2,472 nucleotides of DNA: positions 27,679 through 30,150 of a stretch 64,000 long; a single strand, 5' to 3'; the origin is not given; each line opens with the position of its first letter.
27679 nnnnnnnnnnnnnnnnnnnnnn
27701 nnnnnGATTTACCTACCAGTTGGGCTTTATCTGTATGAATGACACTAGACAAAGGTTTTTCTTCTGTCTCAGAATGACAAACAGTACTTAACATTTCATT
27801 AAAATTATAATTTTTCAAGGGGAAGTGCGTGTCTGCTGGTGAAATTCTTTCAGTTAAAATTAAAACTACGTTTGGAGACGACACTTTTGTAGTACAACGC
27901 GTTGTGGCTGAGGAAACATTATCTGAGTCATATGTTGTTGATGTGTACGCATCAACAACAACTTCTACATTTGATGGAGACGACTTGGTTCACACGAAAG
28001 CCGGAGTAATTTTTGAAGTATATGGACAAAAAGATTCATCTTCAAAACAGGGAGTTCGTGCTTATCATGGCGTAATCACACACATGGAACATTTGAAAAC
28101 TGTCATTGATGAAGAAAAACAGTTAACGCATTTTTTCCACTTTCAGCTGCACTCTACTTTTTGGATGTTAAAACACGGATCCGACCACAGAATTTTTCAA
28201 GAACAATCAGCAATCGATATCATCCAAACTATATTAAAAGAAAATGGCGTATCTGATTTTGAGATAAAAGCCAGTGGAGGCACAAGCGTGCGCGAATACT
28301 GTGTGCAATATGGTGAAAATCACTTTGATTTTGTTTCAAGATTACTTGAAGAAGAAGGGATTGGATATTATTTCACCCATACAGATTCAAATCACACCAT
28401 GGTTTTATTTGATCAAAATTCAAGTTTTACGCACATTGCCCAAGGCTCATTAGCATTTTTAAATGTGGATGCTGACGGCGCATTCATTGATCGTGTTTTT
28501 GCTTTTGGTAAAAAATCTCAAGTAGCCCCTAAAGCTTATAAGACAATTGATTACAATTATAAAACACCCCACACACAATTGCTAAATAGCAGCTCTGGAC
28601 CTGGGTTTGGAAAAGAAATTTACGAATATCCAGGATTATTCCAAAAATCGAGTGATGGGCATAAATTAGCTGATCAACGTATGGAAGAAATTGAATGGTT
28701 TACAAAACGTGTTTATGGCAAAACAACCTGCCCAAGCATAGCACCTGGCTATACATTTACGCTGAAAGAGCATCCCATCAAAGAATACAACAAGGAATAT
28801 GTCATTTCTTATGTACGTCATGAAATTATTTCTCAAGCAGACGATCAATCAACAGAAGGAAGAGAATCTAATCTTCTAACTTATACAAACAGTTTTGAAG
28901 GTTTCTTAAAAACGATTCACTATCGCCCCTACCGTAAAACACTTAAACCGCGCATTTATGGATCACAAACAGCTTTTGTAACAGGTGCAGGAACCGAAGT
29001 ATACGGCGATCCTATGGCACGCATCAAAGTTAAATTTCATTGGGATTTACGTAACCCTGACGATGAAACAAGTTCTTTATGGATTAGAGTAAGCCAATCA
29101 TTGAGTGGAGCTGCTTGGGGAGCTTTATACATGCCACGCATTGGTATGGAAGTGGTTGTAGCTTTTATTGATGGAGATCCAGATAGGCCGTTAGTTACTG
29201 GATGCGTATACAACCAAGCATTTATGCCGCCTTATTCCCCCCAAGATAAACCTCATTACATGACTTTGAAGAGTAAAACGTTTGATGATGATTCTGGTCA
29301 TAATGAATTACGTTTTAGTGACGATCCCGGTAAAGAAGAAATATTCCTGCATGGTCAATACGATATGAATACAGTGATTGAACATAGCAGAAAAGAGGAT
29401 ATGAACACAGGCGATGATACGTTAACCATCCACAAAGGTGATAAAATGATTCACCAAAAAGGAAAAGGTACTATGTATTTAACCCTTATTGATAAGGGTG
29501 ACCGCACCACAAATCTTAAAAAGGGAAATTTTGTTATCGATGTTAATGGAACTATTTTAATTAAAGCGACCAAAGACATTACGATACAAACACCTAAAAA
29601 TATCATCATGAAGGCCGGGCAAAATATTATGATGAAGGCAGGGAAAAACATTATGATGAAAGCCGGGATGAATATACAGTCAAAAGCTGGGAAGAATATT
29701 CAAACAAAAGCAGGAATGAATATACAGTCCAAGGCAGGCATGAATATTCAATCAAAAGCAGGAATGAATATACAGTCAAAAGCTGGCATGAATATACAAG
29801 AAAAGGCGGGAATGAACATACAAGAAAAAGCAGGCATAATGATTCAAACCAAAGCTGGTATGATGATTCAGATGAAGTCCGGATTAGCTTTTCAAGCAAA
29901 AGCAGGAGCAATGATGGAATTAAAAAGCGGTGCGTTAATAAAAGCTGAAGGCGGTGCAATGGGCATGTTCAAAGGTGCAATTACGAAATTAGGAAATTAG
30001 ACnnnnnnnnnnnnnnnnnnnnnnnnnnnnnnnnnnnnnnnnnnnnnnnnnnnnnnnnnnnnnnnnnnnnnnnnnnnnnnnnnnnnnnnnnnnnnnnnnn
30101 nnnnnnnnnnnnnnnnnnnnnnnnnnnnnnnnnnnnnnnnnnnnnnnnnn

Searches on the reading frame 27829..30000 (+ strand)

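Call 12: search_protein_families(library=pfam, proteins=[window:27829-30000:+], max_evalue=0.00001)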
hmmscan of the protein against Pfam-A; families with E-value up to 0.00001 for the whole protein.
window:27829-30000:+ (723 aa): 3 families
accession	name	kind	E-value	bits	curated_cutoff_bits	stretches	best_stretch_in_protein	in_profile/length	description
PF05954.17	Phage_GPD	-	1.6e-70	238.2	30.1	1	28-334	1-302/305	Phage tail baseplate hub (GPD)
PF04717.18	Phage_base_V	-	4.7e-14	52.9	23.8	1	394-461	10-75/75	Type VI secretion system/phage-baseplate injector OB domain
PF22178.3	Gp5_trimer_C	-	1.8e-10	41.4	30.9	1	478-538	1-60/112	Bacteriophage T4 gp5 C-terminal trimerisation domain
